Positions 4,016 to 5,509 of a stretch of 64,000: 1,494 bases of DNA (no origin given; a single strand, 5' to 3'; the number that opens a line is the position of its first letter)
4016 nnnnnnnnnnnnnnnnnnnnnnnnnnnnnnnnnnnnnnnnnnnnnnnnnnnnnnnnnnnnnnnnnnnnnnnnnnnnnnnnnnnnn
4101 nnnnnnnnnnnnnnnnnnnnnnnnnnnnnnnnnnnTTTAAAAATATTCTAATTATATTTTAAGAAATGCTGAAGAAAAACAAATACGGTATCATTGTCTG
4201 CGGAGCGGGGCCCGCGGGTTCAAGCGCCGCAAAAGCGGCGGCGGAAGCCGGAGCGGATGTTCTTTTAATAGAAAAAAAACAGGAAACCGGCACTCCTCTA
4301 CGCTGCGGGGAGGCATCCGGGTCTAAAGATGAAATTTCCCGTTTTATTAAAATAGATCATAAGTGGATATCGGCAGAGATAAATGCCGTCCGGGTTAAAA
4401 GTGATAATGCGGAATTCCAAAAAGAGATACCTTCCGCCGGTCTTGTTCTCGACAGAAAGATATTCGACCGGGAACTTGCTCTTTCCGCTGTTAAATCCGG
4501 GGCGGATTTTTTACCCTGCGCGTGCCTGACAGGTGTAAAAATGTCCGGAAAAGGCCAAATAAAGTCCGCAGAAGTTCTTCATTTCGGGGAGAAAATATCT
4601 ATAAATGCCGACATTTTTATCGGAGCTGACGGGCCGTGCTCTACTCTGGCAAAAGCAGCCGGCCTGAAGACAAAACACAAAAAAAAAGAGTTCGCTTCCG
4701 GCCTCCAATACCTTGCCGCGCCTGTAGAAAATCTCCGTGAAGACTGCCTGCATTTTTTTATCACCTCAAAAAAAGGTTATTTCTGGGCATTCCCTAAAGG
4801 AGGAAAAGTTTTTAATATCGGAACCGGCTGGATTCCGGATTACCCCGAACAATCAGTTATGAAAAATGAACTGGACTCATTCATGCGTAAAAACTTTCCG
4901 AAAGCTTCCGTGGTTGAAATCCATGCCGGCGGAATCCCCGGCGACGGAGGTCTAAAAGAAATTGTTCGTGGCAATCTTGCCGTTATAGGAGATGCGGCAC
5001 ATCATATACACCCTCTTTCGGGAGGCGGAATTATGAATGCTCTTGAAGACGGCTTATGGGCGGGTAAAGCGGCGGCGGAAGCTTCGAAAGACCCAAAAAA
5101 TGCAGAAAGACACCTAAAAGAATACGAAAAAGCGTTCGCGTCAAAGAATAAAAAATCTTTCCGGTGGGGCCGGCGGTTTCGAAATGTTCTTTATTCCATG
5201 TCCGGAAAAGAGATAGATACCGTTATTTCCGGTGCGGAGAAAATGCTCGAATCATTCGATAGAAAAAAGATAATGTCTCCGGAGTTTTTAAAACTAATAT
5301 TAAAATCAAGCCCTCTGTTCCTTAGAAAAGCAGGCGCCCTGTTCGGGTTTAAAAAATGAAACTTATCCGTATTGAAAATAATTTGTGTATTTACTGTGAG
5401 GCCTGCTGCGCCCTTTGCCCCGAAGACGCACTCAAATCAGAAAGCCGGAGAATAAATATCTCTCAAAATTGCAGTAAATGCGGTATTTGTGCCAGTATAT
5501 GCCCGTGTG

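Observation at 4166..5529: Archaeal-style geranylgeranyl reductase translationally coupled to a 2[4Fe-4S] ferredoxin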

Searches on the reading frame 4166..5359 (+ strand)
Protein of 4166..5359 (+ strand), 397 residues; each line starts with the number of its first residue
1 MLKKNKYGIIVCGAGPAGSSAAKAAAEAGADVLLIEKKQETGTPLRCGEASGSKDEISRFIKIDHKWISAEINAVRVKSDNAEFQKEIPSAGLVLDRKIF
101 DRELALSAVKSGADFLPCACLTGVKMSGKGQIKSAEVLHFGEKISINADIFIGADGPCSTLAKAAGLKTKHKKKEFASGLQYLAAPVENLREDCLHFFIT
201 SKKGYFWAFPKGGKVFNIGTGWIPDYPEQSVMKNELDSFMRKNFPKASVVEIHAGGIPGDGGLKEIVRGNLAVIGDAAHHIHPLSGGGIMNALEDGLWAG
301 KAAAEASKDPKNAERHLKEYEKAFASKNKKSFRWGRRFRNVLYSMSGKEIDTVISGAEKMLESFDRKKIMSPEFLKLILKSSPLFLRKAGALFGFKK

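Call 3: search_protein_families(library=pfam, proteins=[window:4166-5359:+], max_evalue=0.01)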
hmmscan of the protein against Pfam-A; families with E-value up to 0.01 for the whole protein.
window:4166-5359:+ (397 aa): 15 families
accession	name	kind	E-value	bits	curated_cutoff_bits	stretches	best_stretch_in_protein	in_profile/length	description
PF01494.25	FAD_binding_3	-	4.1e-15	56.3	22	1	9-321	4-335/349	FAD binding domain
PF22578.2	GGR_cat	-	3.6e-12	46.4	27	1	178-256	4-87/88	Geranylgeranyl reductase catalytic domain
PF12831.13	FAD_oxidored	-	3.2e-11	43.6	27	1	9-173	2-161/416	FAD dependent oxidoreductase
PF01266.30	DAO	-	8.8e-09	35.8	27.9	1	9-42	2-35/353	FAD dependent oxidoreductase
PF04820.20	Trp_halogenase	-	5.7e-07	29.2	21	1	78-293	139-344/458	Tryptophan halogenase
PF01134.28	GIDA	-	1.7e-06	27.8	22.1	1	9-54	2-47/391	Glucose inhibited division protein A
PF00890.30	FAD_binding_2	-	2.1e-06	27.6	20.4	1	9-45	2-38/414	FAD binding domain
PF13450.12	NAD_binding_8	-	5.6e-06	27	21.9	1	12-45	2-35/68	NAD(P)-binding Rossmann-like domain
PF07992.20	Pyr_redox_2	-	1.2e-05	25.3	26.1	1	9-41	3-34/291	Pyridine nucleotide-disulphide oxidoreductase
PF03486.20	HI0933_like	-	1.5e-05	25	50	1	9-45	3-39/244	HI0933-like protein Rossmann domain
PF05834.18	Lycopene_cycl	-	0.00086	18.9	23.4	0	9-71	2-66/380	Lycopene cyclase protein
PF01262.27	AlaDh_PNT_C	-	0.0036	17.2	23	1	9-45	31-67/214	Alanine dehydrogenase/PNT, C-terminal domain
PF02254.24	TrkA_N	-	0.0057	17.4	23.8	0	9-41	1-33/116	TrkA-N domain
PF08491.16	SE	-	0.0066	16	20.1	0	271-329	132-188/276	Squalene epoxidase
PF13738.12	Pyr_redox_3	-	0.0078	15.9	30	0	10-39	1-31/305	Pyridine nucleotide-disulphide oxidoreductase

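Call 4: search_protein_families(library=ncbifam, proteins=[window:4166-5359:+], max_evalue=0.01)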
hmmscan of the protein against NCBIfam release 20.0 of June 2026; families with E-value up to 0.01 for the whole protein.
window:4166-5359:+ (397 aa): 104 families (the best 25 are shown)
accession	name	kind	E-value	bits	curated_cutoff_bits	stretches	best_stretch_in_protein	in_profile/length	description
TIGR02032.1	GG-red-SF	subfamily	1.6e-53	182.3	158.8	1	8-302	2-296/297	geranylgeranyl reductase family protein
NF041160.1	DGGPL_Thplmales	equivalog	3.9e-48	164.3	780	1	6-333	3-340/396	digeranylgeranylglycerophospholipid reductase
NF041080.1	DGGGPL_reductase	equivalog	6.9e-32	110.9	580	1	6-351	1-359/447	digeranylgeranylglycerophospholipid reductase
TIGR02023.1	BchP-ChlP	subfamily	8.9e-28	97.4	343.3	1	8-344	2-337/388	geranylgeranyl diphosphate reductase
NF041385.1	Dggglyphlred_Halo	equivalog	6.5e-19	67.7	700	1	4-359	2-371/405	digeranylgeranylglycerophospholipid reductase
NF045655.1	MkRedMenJ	equivalog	1.4e-17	63.8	700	1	7-304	5-316/406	menaquinone reductase MenJ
TIGR02028.1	ChlP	equivalog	1.4e-17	63.6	505.3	1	9-344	3-347/398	geranylgeranyl reductase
NF049967.1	QhpG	equivalog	2.1e-17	63.2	240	1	9-338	1-321/423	flavin-dependent monooxygenase QhpG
TIGR01988.1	Ubi-OHases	subfamily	3.1e-14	52.6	224.65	2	264-334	273-345/387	ubiquinone biosynthesis hydroxylase, UbiH/UbiF/VisC/COQ6 family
NF005788.0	PRK07608.1-3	equivalog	1.7e-12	46.8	478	1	264-323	274-334/388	UbiH/UbiF family hydroxylase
NF038174.1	maturase_GoxB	equivalog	1.1e-11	44.4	400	1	272-333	279-336/358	glycine oxidase maturase GoxB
NF038171.1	maturase_LodB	equivalog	1.8e-11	43.8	400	1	9-179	2-181/361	lysine-epsilon-oxidase maturase LodB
NF005612.0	PRK07364.1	equivalog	2e-10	39.8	487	1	267-324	292-351/415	FAD-dependent hydroxylase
NF033623.1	urate_HpxO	equivalog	2.2e-10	40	500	1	263-343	270-347/381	FAD-dependent urate hydroxylase HpxO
NF004834.1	PRK06185.1-3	subfamily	2.7e-10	39.7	500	1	264-319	280-335/420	FAD-dependent oxidoreductase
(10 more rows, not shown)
